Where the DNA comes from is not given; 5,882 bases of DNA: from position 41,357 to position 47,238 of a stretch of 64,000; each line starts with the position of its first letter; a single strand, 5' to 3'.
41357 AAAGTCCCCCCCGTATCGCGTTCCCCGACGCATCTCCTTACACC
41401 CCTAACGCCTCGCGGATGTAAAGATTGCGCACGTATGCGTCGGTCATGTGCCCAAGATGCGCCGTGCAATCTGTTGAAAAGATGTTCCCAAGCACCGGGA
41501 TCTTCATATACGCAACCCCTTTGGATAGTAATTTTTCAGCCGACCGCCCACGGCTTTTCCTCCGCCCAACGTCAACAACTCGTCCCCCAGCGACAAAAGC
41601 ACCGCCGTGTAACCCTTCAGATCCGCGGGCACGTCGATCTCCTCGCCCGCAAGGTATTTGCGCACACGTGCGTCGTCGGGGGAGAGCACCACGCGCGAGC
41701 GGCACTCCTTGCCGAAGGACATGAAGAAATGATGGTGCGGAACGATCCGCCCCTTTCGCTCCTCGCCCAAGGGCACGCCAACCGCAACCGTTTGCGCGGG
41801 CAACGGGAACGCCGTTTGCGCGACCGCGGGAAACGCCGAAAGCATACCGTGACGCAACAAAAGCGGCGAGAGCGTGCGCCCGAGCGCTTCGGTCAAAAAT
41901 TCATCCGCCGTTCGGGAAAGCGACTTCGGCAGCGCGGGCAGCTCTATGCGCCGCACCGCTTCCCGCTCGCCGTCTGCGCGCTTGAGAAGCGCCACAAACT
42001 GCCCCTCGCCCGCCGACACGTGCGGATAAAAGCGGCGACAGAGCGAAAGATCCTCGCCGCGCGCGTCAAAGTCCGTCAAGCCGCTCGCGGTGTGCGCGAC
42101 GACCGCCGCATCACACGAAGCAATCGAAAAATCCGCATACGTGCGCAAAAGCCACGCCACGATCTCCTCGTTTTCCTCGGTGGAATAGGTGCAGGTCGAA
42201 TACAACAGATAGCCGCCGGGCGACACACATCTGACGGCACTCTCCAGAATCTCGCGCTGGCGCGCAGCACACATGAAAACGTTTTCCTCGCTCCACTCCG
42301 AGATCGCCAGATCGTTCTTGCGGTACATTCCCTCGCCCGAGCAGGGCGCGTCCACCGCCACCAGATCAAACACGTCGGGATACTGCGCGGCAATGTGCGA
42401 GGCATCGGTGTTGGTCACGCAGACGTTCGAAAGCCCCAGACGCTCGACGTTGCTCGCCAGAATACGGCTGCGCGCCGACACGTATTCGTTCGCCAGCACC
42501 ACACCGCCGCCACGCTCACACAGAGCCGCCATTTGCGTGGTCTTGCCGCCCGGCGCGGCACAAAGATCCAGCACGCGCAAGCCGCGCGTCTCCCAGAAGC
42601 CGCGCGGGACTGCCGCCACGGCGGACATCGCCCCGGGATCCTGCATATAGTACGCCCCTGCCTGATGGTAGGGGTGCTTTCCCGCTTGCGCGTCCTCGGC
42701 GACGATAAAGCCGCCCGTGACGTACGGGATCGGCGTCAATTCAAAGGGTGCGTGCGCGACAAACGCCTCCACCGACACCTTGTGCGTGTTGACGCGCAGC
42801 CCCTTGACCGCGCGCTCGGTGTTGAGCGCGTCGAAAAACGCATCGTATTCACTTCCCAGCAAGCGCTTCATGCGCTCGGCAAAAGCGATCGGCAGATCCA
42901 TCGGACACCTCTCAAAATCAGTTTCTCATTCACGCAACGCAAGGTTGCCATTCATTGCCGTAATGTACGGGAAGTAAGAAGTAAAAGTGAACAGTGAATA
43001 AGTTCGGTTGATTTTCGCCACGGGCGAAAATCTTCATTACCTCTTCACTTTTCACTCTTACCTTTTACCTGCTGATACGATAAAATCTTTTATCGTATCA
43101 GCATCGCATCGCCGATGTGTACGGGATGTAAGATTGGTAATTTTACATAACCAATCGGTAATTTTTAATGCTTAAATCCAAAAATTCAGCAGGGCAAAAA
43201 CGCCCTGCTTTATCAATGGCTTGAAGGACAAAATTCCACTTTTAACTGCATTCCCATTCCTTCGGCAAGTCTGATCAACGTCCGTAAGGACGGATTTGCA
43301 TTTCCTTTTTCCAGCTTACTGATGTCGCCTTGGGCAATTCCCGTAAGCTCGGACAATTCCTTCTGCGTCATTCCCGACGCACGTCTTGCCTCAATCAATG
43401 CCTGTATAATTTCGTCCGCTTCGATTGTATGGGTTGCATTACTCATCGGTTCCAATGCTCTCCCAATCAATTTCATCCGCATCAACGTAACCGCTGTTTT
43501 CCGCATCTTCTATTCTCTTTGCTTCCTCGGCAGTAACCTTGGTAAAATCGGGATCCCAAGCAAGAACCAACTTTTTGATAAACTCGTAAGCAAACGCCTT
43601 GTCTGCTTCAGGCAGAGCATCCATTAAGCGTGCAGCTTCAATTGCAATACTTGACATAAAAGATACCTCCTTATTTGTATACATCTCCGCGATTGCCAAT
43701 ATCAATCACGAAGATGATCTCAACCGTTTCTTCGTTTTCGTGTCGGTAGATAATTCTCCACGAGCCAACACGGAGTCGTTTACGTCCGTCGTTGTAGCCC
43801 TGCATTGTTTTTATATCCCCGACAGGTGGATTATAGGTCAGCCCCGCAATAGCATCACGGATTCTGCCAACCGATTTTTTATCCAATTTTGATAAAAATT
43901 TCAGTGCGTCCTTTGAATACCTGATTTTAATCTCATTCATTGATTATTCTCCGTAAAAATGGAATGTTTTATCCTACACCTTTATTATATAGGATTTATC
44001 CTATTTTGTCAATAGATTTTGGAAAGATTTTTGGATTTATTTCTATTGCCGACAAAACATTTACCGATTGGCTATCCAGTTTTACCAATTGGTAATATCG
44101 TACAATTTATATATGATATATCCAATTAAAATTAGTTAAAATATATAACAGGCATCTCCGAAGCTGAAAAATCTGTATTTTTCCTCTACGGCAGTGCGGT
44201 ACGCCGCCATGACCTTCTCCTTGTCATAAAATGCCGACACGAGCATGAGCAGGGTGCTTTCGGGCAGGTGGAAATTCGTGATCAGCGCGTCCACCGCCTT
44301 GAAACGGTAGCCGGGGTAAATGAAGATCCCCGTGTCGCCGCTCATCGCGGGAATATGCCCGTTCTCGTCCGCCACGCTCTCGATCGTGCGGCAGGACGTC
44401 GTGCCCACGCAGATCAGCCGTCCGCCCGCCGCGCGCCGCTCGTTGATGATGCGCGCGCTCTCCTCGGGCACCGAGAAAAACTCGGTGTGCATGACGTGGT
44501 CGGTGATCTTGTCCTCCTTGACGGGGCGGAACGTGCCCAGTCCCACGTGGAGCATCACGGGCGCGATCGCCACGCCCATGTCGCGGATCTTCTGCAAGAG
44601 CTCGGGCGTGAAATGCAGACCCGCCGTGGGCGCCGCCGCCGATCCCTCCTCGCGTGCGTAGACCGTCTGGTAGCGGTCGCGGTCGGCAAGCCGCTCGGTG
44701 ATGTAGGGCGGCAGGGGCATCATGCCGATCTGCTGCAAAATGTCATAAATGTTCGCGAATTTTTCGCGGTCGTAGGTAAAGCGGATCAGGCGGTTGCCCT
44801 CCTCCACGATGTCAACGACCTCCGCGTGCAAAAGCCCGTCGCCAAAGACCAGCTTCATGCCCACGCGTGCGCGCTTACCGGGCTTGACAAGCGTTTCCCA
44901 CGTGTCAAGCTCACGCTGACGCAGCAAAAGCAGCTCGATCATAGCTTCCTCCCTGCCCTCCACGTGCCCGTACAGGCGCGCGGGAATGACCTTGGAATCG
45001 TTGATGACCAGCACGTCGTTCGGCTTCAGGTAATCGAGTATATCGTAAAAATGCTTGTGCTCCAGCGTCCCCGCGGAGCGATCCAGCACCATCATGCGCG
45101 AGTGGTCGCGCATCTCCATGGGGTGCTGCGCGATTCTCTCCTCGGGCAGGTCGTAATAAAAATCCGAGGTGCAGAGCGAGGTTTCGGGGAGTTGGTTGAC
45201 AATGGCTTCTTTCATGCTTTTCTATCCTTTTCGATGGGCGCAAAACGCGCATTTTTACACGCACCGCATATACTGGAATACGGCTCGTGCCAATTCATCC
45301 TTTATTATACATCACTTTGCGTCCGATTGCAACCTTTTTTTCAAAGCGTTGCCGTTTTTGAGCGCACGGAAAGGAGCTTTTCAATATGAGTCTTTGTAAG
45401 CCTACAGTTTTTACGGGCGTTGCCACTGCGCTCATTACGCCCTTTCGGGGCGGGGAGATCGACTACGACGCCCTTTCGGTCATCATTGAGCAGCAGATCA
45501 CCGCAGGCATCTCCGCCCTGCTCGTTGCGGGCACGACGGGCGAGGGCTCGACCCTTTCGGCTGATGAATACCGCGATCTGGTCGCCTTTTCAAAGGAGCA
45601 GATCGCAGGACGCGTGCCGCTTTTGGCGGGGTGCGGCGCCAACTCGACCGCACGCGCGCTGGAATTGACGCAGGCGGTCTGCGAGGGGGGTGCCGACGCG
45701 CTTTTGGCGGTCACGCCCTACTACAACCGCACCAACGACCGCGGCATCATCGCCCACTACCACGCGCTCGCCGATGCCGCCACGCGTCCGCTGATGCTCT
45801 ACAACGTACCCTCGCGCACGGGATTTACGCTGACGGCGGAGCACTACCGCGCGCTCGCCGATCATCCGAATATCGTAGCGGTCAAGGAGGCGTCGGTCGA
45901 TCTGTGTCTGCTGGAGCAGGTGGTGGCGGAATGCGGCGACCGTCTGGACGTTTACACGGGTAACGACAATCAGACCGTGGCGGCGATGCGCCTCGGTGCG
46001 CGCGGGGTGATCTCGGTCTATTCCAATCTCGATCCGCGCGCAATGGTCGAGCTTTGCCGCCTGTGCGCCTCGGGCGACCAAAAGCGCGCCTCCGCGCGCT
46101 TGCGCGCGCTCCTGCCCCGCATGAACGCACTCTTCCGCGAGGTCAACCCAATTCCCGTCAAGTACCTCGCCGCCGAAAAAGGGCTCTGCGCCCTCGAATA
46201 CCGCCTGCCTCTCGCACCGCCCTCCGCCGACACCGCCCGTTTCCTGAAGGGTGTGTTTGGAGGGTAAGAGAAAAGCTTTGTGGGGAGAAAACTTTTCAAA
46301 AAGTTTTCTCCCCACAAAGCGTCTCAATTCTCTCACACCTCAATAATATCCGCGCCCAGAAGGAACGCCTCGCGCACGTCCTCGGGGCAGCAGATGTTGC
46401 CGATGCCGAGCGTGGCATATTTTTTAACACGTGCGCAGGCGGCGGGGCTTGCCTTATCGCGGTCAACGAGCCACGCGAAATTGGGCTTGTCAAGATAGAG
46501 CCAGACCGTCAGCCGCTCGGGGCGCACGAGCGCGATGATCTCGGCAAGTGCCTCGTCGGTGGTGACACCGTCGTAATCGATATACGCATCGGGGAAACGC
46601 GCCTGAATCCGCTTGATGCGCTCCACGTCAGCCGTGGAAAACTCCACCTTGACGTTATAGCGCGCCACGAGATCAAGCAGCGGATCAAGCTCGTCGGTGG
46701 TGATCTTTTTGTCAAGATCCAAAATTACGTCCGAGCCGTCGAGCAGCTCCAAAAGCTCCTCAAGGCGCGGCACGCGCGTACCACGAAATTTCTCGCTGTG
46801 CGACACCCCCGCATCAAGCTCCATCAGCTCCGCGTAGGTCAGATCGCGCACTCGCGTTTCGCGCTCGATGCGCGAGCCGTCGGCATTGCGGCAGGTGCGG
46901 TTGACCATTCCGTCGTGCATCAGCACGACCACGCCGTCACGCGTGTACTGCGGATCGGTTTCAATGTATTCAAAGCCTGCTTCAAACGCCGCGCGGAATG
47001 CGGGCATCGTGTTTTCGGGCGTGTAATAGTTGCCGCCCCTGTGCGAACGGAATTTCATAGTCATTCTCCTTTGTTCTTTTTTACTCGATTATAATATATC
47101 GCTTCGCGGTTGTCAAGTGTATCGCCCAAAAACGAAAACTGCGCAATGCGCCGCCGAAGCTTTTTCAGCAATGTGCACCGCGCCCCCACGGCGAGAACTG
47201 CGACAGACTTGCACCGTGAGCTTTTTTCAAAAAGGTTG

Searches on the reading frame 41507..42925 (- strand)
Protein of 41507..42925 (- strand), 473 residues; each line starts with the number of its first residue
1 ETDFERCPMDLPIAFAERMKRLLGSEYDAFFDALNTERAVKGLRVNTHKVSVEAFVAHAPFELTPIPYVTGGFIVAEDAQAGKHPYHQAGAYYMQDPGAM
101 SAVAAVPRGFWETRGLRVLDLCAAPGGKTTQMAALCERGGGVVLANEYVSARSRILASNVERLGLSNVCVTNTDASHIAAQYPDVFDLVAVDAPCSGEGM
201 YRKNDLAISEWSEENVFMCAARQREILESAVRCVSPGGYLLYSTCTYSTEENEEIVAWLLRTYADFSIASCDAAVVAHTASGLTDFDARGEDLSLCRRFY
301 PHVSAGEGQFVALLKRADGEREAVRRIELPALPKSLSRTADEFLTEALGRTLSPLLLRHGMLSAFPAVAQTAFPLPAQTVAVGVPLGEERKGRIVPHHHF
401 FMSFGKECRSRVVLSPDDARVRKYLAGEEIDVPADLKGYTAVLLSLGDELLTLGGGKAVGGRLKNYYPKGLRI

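Call 50: search_protein_families(library=pfam, proteins=[window:41507-42925:-], max_evalue=0.00001)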
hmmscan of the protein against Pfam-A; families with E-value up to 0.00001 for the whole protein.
window:41507-42925:- (473 aa): 4 families
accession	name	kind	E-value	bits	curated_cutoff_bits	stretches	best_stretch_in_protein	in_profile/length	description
PF01189.24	Methyltr_RsmB-F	-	4e-43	147.9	27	1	117-315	11-199/199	16S rRNA methyltransferase RsmB/F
PF17125.10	Methyltr_RsmF_N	-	4.6e-28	97.9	34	1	11-97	1-86/86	N-terminal domain of 16S rRNA methyltransferase RsmF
PF13636.12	Methyltranf_PUA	-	4.8e-13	49.4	27.6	1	422-473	2-49/49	RNA-binding PUA-like domain of methyltransferase RsmF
PF13847.12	Methyltransf_31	-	3.5e-06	27.2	27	1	114-253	3-126/145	Methyltransferase domain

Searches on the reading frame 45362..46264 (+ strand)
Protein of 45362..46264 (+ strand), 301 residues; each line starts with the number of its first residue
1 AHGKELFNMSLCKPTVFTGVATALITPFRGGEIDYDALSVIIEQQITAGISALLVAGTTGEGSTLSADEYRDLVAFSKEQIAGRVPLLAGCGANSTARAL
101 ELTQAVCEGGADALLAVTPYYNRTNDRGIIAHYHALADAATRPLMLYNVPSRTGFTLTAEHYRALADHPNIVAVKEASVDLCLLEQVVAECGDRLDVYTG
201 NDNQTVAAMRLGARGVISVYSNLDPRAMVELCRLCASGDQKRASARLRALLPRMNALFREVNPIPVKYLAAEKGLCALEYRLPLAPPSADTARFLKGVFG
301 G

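Call 50: search_protein_families(library=pfam, proteins=[window:45362-46264:+], max_evalue=0.00001)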
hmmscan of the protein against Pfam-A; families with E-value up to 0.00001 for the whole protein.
window:45362-46264:+ (301 aa): 1 family
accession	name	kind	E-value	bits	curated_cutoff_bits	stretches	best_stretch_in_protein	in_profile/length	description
PF00701.28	DHDPS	-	1.9e-78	263.5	22.1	1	17-291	2-278/289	Dihydrodipicolinate synthetase family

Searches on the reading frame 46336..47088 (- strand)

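Call 45: search_protein_families(library=pfam, proteins=[window:46336-47088:-], max_evalue=0.00001)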
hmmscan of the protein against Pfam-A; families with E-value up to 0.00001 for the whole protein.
window:46336-47088:- (251 aa): 1 family
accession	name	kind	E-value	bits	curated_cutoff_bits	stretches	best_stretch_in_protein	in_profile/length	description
PF03009.23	GDPD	-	5.3e-29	102.5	23.6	1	16-122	1-99/244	Glycerophosphoryl diester phosphodiesterase family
